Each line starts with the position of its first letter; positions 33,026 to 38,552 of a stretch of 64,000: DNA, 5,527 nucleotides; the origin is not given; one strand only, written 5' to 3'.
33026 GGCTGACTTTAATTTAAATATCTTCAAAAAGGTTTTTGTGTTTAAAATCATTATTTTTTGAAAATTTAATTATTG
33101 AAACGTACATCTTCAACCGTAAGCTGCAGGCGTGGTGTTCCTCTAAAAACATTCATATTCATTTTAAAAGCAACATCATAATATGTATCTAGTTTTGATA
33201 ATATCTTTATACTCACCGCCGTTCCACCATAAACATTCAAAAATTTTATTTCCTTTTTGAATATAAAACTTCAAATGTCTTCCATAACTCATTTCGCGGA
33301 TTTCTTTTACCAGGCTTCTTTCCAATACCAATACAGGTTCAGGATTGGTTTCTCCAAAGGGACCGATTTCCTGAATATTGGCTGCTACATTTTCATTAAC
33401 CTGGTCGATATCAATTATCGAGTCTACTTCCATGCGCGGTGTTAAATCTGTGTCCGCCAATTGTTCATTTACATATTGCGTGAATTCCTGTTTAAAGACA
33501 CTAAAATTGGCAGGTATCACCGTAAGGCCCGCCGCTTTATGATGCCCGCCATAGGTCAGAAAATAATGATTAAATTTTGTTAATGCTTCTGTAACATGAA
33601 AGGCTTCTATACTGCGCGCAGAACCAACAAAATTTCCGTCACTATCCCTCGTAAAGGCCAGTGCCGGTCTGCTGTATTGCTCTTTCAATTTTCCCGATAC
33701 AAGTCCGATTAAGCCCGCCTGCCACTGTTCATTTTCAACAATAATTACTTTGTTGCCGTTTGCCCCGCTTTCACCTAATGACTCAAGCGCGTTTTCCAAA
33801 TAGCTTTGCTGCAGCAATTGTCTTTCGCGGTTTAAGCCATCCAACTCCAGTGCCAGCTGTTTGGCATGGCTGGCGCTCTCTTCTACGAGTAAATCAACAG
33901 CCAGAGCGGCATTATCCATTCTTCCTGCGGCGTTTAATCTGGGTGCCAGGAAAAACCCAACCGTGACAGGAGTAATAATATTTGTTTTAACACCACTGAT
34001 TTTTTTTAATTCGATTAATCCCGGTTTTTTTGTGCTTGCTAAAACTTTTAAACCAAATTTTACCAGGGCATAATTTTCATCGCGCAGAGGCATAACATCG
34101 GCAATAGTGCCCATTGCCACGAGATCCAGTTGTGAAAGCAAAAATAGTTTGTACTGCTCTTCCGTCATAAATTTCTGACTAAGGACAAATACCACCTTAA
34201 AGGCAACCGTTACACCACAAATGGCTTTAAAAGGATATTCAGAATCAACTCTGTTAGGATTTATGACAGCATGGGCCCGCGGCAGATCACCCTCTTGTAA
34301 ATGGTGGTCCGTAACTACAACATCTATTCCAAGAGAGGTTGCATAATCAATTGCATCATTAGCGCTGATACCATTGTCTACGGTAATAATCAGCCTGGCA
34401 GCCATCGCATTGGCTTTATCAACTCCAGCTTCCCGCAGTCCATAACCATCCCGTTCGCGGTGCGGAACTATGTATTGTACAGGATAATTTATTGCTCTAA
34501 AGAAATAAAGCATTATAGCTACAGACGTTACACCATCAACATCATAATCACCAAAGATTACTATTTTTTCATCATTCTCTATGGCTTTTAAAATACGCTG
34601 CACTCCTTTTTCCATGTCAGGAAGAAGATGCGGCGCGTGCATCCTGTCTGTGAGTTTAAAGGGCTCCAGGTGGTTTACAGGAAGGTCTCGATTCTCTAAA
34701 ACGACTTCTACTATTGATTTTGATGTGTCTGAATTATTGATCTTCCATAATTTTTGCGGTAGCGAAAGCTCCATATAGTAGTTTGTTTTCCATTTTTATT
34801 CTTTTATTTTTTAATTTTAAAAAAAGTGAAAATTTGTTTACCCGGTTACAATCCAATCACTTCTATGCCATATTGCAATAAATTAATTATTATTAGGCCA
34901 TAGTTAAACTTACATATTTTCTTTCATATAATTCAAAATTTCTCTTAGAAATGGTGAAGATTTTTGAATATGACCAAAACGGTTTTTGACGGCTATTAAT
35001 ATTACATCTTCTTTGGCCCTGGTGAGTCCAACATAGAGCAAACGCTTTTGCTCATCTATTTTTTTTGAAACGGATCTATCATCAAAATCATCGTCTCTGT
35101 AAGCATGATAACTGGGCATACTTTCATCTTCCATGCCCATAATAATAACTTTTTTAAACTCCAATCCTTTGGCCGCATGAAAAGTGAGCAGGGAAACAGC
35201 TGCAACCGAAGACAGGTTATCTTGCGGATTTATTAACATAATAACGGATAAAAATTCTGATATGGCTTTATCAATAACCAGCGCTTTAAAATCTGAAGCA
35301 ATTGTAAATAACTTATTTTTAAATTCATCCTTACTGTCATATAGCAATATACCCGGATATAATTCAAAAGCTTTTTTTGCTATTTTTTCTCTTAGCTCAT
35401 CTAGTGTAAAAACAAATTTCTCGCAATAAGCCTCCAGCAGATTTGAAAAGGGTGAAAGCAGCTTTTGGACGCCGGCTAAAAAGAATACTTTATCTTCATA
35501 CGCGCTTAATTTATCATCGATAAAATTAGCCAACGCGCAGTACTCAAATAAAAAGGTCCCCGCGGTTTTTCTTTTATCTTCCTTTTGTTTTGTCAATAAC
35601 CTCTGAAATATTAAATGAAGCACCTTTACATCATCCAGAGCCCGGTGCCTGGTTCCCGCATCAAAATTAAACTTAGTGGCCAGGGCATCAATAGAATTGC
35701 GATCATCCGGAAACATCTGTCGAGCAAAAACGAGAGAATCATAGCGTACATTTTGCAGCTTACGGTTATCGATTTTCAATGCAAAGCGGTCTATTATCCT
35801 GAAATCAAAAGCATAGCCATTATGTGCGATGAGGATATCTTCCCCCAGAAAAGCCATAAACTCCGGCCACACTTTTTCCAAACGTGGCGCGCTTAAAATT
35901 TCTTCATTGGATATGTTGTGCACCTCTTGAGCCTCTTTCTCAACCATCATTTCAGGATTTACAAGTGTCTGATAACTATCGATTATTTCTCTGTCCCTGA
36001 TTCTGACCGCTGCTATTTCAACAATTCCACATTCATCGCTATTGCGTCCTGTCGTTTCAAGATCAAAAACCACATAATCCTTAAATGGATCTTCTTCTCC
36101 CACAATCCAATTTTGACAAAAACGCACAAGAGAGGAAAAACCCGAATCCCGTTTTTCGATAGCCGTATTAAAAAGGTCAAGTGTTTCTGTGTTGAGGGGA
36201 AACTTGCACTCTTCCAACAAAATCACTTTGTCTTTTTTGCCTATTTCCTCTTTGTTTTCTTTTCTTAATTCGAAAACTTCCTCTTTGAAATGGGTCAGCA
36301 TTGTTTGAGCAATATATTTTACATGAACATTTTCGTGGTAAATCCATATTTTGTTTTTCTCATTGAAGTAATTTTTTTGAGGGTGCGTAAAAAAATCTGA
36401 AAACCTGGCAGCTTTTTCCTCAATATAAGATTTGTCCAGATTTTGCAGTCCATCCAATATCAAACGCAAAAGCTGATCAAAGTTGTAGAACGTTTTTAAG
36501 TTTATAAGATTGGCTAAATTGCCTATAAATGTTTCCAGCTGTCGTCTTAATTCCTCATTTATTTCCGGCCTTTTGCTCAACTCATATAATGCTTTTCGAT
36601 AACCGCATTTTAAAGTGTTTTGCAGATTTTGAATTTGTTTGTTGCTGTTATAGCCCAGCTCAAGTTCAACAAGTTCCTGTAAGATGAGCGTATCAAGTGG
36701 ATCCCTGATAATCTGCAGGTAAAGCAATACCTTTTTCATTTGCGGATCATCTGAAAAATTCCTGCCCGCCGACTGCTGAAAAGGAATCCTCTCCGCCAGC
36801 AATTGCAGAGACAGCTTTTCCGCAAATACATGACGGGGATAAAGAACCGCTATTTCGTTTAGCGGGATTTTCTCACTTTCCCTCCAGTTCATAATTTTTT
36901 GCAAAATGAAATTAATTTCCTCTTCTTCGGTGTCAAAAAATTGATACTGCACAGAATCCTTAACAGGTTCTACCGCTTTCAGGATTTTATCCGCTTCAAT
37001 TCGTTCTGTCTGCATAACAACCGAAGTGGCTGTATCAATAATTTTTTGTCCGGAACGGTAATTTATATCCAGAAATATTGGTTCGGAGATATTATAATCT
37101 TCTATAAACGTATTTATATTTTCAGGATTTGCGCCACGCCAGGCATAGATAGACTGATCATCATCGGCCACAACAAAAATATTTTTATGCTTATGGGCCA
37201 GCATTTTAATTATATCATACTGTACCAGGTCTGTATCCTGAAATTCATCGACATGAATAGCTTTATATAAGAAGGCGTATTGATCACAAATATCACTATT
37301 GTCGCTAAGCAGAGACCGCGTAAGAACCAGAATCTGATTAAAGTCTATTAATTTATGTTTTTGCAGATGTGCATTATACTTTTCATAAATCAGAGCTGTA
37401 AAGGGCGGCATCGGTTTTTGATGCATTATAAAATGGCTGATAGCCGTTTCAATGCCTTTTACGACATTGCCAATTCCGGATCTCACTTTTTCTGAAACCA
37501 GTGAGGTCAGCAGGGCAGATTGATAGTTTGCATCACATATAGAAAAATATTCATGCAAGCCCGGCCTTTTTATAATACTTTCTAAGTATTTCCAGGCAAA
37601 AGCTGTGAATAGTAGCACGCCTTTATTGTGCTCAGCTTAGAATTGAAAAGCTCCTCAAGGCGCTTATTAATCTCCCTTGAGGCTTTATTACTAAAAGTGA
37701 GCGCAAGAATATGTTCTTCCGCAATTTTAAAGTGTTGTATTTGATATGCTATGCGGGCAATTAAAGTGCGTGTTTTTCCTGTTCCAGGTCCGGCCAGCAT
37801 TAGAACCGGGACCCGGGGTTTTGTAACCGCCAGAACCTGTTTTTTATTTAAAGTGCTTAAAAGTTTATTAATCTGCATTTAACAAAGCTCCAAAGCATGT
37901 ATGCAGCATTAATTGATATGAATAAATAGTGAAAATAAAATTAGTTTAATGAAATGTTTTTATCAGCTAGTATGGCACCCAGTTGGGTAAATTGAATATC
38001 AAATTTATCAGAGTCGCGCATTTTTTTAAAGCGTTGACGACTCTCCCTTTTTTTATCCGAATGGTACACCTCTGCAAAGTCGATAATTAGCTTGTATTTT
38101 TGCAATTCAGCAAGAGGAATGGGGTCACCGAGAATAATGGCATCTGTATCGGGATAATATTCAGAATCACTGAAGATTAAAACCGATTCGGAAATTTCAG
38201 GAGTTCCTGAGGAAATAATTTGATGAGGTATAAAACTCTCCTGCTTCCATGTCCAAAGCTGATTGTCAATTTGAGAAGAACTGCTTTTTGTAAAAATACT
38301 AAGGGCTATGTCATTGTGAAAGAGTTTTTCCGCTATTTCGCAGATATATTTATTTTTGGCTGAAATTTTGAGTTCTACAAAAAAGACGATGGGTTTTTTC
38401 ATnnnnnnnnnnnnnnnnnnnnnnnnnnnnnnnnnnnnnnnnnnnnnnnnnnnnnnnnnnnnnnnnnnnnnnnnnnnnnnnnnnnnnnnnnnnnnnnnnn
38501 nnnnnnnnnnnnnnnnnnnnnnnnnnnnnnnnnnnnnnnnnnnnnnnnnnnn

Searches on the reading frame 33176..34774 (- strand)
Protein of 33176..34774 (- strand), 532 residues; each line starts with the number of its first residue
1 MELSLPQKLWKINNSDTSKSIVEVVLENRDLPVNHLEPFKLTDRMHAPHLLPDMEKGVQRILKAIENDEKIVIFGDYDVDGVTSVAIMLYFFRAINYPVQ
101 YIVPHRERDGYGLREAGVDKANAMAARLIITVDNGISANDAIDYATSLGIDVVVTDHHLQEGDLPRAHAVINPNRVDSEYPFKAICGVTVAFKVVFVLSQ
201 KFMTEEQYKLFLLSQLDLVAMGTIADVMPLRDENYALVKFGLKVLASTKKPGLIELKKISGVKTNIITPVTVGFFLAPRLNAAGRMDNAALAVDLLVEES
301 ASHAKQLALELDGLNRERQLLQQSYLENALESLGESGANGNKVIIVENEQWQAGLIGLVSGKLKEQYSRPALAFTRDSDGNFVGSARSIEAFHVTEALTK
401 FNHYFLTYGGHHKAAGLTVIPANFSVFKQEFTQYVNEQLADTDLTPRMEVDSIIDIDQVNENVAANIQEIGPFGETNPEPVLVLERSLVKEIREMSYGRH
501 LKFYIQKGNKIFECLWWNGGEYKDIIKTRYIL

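Call 10: search_protein_families(library=pfam, proteins=[window:33176-34774:-], max_evalue=0.01)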
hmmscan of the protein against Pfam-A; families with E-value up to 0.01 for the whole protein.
window:33176-34774:- (532 aa): 3 families
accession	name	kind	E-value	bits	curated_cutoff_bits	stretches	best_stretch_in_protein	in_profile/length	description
PF01368.27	DHH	-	3.3e-26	92.5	28.1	1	70-223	1-125/125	DHH family, N-terminal domain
PF17768.7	RecJ_OB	-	2.5e-15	56.9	27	1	450-525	1-77/107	RecJ OB domain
PF02272.25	DHHA1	-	9.2e-12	45.8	25.9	1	341-437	2-102/102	DHHA1 domain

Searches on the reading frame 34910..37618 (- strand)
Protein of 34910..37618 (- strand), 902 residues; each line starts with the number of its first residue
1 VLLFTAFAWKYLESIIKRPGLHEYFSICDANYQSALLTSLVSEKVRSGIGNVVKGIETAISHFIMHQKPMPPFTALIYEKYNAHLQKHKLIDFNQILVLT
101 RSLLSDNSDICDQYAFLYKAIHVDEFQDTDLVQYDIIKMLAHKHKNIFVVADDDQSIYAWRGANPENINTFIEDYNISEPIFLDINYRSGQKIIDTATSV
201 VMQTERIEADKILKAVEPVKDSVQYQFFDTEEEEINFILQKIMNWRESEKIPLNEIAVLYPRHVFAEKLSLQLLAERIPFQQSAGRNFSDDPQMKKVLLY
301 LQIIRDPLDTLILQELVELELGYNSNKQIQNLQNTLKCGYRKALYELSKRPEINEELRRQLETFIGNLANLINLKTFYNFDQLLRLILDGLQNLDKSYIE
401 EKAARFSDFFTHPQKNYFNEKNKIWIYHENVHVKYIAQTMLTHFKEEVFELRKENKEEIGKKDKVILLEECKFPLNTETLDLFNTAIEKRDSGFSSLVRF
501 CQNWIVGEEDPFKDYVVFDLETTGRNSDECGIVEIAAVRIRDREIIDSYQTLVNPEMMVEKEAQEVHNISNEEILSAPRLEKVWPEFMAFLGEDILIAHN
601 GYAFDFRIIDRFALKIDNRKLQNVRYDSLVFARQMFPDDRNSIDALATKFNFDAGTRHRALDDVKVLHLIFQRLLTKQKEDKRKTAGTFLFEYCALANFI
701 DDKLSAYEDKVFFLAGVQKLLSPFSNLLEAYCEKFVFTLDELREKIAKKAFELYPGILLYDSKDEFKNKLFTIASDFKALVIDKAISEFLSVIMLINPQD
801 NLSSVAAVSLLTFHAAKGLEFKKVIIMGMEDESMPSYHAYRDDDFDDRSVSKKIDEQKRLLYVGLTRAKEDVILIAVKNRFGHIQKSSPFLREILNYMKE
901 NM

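Call 42: search_protein_families(library=pfam, proteins=[window:34910-37618:-], max_evalue=0.001)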
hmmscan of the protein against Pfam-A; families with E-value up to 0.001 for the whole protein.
window:34910-37618:- (902 aa): 5 families
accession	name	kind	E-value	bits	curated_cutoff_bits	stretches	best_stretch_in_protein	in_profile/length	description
PF13361.12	UvrD_C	-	2e-37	129.8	25.6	1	181-878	1-349/350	UvrD-like helicase C-terminal domain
PF00580.27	UvrD-helicase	-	8.1e-35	121.3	23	1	66-175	161-270/271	UvrD/REP helicase N-terminal domain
PF00929.31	RNase_T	-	5.3e-26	92.5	24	1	516-669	1-162/164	Exonuclease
PF13538.12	UvrD_C_2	-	4.1e-08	33.4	27.4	1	853-875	30-52/52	UvrD-like helicase C-terminal domain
PF13245.12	AAA_19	-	2.8e-06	28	25.1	1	113-159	86-132/134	AAA domain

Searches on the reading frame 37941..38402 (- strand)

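Call 10: search_protein_families(library=pfam, proteins=[window:37941-38402:-], max_evalue=0.01)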
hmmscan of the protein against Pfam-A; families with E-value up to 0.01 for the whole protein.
window:37941-38402:- (153 aa): 1 family
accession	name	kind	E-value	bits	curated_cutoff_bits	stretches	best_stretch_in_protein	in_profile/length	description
PF04364.18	DNA_pol3_chi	-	3.3e-18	66.6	25.4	1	6-131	4-130/135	DNA polymerase III chi subunit, HolC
